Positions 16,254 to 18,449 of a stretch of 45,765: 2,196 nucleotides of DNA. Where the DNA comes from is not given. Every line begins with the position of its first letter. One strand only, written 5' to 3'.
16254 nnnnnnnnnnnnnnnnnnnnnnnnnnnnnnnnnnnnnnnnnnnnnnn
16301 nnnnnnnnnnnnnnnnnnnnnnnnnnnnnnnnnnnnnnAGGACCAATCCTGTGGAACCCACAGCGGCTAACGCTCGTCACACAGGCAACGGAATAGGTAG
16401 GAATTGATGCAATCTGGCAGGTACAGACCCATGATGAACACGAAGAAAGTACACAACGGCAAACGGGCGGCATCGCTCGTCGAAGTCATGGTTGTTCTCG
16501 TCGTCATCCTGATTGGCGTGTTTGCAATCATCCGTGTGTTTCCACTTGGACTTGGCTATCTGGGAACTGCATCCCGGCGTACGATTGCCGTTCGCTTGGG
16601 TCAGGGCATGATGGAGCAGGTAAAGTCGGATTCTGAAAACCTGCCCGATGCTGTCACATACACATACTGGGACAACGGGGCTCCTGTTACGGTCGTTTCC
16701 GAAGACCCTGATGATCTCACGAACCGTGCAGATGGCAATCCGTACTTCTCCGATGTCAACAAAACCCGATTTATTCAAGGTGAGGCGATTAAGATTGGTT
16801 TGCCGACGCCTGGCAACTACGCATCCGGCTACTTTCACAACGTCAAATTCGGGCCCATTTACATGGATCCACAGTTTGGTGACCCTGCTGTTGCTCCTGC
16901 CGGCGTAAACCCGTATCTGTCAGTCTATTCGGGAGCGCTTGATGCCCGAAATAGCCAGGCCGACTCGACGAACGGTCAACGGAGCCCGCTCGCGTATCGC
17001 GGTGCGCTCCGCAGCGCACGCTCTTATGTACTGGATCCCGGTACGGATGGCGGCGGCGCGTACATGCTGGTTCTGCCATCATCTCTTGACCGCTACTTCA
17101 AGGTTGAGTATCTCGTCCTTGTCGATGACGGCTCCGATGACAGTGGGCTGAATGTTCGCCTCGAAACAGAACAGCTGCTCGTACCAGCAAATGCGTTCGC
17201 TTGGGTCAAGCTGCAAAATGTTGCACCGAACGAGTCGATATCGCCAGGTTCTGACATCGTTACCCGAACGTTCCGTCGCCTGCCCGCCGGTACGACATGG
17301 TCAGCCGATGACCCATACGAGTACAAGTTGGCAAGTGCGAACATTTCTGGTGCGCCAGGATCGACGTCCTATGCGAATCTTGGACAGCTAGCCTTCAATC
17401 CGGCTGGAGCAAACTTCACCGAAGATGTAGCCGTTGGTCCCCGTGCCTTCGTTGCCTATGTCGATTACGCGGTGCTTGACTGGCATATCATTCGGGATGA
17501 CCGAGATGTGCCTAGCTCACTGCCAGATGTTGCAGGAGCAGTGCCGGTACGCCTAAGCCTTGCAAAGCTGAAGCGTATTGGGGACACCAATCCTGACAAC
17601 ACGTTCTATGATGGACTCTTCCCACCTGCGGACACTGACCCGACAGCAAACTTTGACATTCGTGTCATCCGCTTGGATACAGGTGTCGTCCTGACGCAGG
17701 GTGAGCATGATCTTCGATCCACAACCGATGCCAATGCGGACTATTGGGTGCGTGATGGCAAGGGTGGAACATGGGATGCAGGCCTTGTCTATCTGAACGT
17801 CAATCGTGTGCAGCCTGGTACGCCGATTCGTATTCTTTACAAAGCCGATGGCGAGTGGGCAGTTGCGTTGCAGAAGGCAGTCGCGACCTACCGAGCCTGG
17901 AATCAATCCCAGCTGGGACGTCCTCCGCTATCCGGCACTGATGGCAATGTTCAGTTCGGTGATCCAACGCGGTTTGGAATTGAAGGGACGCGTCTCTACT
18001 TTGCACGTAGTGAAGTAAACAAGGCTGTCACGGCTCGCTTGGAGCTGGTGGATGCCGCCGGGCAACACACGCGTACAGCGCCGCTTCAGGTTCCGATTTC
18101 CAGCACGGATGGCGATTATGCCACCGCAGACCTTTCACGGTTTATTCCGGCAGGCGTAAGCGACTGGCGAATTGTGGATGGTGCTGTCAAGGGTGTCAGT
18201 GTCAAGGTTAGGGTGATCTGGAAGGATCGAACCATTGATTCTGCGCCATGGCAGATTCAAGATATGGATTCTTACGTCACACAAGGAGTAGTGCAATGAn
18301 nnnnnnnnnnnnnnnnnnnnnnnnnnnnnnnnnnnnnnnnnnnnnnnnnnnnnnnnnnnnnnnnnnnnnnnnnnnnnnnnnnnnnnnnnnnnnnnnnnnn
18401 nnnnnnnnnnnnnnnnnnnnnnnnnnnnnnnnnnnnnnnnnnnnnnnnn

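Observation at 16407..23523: Three consecutive pilin-like proteins are 3-5 times normal size, with C-terminal regions I cannot assign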

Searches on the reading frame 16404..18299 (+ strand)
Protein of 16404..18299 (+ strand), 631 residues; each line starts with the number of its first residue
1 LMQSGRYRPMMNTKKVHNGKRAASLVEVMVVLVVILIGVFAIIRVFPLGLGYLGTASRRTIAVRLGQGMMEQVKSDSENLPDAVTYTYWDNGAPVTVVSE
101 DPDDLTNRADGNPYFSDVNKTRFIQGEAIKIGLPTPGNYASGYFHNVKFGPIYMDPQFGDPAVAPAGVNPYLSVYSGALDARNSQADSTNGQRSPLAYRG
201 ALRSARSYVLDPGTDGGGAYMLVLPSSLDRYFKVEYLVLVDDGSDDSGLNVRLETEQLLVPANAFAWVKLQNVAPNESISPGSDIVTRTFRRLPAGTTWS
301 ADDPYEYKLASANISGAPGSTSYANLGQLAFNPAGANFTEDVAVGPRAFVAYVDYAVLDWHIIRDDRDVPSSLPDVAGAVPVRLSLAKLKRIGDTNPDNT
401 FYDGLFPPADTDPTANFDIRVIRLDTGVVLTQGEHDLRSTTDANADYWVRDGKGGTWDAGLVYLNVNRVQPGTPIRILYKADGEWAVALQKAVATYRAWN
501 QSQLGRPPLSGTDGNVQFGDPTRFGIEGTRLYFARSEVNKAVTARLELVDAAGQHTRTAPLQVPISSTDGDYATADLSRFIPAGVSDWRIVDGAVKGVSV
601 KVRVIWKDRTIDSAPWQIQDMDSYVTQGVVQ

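Call 4: search_protein_families(library=pfam, proteins=[window:16404-18299:+], max_evalue=0.1)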
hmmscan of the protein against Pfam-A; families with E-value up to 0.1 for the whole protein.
window:16404-18299:+ (631 aa): 1 family
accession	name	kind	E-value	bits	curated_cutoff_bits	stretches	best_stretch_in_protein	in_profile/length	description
PF07963.17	N_methyl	-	0.0097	15.9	21.2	1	20-42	4-26/27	Prokaryotic N-terminal methylation motif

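Call 6: search_protein_families(library=ncbifam, proteins=[window:16404-18299:+], max_evalue=0.1)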
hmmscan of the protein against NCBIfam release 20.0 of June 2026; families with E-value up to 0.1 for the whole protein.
window:16404-18299:+ (631 aa): 2 families
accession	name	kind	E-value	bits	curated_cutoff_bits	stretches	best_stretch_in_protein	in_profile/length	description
TIGR02523.1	type_IV_pilV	equivalog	1.1e-06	29.2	52.2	1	24-83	5-64/139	type IV pilus modification protein PilV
TIGR02598.1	TIGR02598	subfamily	0.022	15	51.4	1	24-100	3-85/151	Verru_Chthon cassette protein B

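Call 8: search_solved_structures(query=window:16404-18299:+, max_evalue=1)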
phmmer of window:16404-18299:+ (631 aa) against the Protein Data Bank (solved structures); distinct sequences matched with E-value up to 1: 2.
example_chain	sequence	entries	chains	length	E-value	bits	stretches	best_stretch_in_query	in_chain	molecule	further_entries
9jio_L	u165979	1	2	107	0.68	11.7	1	490-535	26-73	H4 Fab light chain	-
9jin_D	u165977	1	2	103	0.77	11.5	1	491-535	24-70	H4 Fab light chain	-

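Call 16: find_homologous_proteins(query=window:16431-18299:+, max_evalue=0.001)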
Query window:16431-18299:+ (622 aa): 58 proteins with E <= 0.001 among 8000 candidates.
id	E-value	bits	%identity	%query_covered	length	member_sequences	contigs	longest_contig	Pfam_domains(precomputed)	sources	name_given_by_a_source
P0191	0.0e+0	1397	99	100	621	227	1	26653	-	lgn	-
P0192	0.0e+0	1184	81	100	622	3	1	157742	-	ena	-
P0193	2.0e-271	920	65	95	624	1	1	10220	-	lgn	-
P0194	1.7e-256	871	61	94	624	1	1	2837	-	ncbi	ncbi:MAG: hypothetical protein ACKO5K_09735 [Armatimonadota bacterium]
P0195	7.8e-256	869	61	98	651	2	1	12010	-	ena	-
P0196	1.1e-251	855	61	98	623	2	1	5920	-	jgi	-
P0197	1.9e-248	844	59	95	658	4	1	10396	-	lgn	-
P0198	2.6e-247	841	60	98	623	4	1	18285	-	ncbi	-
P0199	5.8e-245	833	59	100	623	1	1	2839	-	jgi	-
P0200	1.5e-241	822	58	99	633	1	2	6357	-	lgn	-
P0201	3.6e-150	520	45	98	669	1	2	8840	-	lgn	-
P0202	2.8e-144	500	41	98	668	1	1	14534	-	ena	-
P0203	8.7e-143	495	45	98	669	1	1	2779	-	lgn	-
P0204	7.8e-141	489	42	100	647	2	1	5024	-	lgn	-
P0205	2.6e-139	484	44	98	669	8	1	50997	-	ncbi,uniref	ncbi:hypothetical protein [Armatimonas sp.]|uniref:hypothetical protein n=1 Tax=Armatimonas sp. TaxI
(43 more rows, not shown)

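Call 46: search_solved_structures(query=A3, max_evalue=10)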
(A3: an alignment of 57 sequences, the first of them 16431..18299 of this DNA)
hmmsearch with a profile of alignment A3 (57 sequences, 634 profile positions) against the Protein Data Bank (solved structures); distinct sequences matched with E-value up to 10: 10.
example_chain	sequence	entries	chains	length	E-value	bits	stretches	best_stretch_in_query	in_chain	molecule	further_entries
8vvn_B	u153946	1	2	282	0.24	13.2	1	478-570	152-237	Chemotaxis protein MotB-related protein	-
8d9e_B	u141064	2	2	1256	0.32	12.7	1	375-469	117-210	RAMP superfamily protein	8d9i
8d9h_B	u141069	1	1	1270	0.33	12.7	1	375-469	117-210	RAMP superfamily protein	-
8d9g_B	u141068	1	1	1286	0.33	12.7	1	375-469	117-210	RAMP superfamily protein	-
8d8n_B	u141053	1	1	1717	0.43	12.3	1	375-469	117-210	RAMP superfamily protein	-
8gna_A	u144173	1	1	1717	0.43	12.3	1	375-469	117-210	RAMP superfamily protein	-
7x7a_A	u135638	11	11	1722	0.43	12.3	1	375-469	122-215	RAMP superfamily protein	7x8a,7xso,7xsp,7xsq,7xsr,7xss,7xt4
7x7r_A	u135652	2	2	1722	0.43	12.3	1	375-469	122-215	RAMP superfamily protein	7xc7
7y80_A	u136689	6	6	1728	0.43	12.3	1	375-469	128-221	RAMP superfamily protein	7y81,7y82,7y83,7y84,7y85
7tgg_A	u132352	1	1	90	0.86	11.3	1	8-40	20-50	Geopilin domain 1 protein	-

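Call 69: search_protein_families(library=ncbifam, alignment_id=A3, max_evalue=0.01)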
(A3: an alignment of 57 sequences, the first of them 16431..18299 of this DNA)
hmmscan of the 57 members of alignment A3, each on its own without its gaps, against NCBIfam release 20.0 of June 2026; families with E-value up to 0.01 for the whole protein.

A. member 1, window:16431-18299:+ (622 aa): 1 family
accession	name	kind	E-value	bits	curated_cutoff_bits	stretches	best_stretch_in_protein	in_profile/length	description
TIGR02523.1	type_IV_pilV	equivalog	1.1e-06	29.2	52.2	1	15-74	5-64/139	type IV pilus modification protein PilV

B. families by the number of members that match (of 57 scanned): 5 families
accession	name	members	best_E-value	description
TIGR02523.1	type_IV_pilV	52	1.7e-09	type IV pilus modification protein PilV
TIGR02598.1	TIGR02598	18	0.00012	Verru_Chthon cassette protein B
TIGR02532.1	IV_pilin_GFxxxE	3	0.0049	prepilin-type N-terminal cleavage/methylation domain-containing protein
TIGR01708.2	typeII_sec_gspH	2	0.006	type II secretion system minor pseudopilin GspH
NF041013.1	T4P_ComGE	1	0.0033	competence type IV pilus minor pilin ComGE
